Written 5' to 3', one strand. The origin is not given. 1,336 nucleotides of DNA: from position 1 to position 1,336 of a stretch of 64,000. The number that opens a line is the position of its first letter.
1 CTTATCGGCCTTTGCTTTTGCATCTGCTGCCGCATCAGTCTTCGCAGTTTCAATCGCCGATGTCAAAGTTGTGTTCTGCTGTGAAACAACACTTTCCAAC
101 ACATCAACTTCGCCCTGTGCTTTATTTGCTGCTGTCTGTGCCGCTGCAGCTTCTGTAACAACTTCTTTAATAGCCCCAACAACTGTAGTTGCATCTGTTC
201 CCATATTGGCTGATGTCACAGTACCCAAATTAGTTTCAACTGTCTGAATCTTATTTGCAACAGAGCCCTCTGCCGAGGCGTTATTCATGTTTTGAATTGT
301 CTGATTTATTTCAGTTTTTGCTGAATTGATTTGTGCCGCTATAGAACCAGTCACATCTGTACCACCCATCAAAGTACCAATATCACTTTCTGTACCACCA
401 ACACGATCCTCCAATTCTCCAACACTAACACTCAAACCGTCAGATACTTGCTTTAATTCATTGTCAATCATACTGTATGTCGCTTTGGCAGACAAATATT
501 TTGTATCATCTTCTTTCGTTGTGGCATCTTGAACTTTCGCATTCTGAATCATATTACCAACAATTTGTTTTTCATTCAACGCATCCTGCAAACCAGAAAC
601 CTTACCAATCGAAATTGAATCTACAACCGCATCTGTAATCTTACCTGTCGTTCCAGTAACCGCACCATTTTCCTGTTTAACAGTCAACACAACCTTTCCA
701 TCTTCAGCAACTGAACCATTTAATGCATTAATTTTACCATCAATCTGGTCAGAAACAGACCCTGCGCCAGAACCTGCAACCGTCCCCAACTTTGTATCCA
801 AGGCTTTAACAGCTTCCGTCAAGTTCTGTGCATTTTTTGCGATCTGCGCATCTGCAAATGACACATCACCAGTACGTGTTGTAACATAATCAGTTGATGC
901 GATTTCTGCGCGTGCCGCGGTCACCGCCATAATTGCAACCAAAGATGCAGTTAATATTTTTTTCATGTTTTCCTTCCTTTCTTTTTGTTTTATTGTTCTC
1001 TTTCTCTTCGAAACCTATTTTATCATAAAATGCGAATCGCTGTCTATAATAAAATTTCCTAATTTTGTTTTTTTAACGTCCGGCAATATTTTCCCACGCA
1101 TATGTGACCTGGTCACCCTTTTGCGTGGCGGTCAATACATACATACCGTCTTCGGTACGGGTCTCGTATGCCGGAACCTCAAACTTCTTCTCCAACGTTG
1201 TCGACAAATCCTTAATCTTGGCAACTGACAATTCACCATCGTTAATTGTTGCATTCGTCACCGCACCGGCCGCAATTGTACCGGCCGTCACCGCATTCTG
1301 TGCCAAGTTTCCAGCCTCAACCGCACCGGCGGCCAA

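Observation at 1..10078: Seven tandem genes for Sec-exported, phage-tail-fibre-like fibrous proteins: candidate cell-encoded surface fibre/adhesin arsenal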

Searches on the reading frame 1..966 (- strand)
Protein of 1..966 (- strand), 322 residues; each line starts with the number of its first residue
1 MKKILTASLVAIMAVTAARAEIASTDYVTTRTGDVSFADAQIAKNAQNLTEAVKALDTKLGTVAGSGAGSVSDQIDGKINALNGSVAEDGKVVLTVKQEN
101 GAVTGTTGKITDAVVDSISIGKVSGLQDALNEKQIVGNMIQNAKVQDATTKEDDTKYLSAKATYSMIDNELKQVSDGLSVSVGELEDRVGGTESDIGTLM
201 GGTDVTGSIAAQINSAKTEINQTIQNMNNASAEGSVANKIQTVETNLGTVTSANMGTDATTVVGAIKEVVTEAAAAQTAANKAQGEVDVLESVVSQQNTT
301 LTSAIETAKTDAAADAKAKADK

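Call 4: search_protein_families(library=pfam, proteins=[window:1-966:-], max_evalue=1)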
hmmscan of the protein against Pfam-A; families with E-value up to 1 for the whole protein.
window:1-966:- (322 aa): 2 families
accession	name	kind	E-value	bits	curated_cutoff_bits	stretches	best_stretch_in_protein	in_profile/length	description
PF15146.11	FANCAA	-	0.17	11.3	27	1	233-320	335-419/441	Fanconi anemia-associated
PF08650.15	DASH_Dad4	-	0.44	11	29.8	0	42-63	16-37/71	DASH complex subunit Dad4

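Call 5: search_protein_families(library=phrogs, proteins=[window:1-966:-], max_evalue=0.1)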
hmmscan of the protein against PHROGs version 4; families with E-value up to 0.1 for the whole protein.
window:1-966:- (322 aa): 1 family
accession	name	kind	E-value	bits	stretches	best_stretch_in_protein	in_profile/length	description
phrog_27359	-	unknown function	0.02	15.5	0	208-252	32-74/173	-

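Call 6: search_protein_families(library=ncbifam, proteins=[window:1-966:-], max_evalue=0.1)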
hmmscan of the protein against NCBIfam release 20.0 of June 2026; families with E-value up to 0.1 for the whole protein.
window:1-966:- (322 aa): 0 families

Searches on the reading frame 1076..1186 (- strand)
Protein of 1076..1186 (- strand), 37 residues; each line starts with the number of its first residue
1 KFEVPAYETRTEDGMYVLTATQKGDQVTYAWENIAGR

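Call 27: search_solved_structures(query=A1, max_evalue=10, show_alignments=5)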
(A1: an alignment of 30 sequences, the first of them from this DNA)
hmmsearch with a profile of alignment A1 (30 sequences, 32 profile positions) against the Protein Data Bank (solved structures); distinct sequences matched with E-value up to 10: 24.
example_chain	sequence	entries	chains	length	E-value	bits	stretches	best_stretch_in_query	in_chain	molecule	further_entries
6fwx_A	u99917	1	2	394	0.0039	20.1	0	5-23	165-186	Titin,Titin,Titin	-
2a38_A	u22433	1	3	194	0.1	15.6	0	5-23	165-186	Titin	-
6sdb_A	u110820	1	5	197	0.11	15.5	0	5-23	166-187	Titin,Decorin,Titin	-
1ya5_A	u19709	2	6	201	0.11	15.4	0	5-23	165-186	N2B-TITIN ISOFORM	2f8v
1sf3_A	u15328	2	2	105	0.35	13.9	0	13-26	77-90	Amicyanin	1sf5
2qdv_A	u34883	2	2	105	0.36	13.8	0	13-26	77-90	Amicyanin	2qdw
2gb2_A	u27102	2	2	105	0.37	13.8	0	13-26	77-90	Amicyanin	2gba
2idq_A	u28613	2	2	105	0.37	13.8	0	13-26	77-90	Amicyanin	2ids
2idt_A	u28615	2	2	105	0.37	13.8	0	13-26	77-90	Amicyanin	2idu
3rym_A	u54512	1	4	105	0.37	13.8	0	13-26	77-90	Amicyanin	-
3ply_A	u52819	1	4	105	0.37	13.8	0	13-26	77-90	Amicyanin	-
3ie9_A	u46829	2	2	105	0.37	13.8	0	13-26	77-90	Amicyanin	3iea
1aac_A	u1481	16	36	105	0.37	13.8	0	13-26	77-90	AMICYANIN | PROTEIN (AMICYANIN)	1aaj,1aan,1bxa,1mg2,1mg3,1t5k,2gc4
1sfd_A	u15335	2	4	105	0.37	13.8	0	13-26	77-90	Amicyanin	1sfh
4qkr_A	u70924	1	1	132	0.38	13.8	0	10-24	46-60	DE NOVO PROTEIN 6XTYR/PV2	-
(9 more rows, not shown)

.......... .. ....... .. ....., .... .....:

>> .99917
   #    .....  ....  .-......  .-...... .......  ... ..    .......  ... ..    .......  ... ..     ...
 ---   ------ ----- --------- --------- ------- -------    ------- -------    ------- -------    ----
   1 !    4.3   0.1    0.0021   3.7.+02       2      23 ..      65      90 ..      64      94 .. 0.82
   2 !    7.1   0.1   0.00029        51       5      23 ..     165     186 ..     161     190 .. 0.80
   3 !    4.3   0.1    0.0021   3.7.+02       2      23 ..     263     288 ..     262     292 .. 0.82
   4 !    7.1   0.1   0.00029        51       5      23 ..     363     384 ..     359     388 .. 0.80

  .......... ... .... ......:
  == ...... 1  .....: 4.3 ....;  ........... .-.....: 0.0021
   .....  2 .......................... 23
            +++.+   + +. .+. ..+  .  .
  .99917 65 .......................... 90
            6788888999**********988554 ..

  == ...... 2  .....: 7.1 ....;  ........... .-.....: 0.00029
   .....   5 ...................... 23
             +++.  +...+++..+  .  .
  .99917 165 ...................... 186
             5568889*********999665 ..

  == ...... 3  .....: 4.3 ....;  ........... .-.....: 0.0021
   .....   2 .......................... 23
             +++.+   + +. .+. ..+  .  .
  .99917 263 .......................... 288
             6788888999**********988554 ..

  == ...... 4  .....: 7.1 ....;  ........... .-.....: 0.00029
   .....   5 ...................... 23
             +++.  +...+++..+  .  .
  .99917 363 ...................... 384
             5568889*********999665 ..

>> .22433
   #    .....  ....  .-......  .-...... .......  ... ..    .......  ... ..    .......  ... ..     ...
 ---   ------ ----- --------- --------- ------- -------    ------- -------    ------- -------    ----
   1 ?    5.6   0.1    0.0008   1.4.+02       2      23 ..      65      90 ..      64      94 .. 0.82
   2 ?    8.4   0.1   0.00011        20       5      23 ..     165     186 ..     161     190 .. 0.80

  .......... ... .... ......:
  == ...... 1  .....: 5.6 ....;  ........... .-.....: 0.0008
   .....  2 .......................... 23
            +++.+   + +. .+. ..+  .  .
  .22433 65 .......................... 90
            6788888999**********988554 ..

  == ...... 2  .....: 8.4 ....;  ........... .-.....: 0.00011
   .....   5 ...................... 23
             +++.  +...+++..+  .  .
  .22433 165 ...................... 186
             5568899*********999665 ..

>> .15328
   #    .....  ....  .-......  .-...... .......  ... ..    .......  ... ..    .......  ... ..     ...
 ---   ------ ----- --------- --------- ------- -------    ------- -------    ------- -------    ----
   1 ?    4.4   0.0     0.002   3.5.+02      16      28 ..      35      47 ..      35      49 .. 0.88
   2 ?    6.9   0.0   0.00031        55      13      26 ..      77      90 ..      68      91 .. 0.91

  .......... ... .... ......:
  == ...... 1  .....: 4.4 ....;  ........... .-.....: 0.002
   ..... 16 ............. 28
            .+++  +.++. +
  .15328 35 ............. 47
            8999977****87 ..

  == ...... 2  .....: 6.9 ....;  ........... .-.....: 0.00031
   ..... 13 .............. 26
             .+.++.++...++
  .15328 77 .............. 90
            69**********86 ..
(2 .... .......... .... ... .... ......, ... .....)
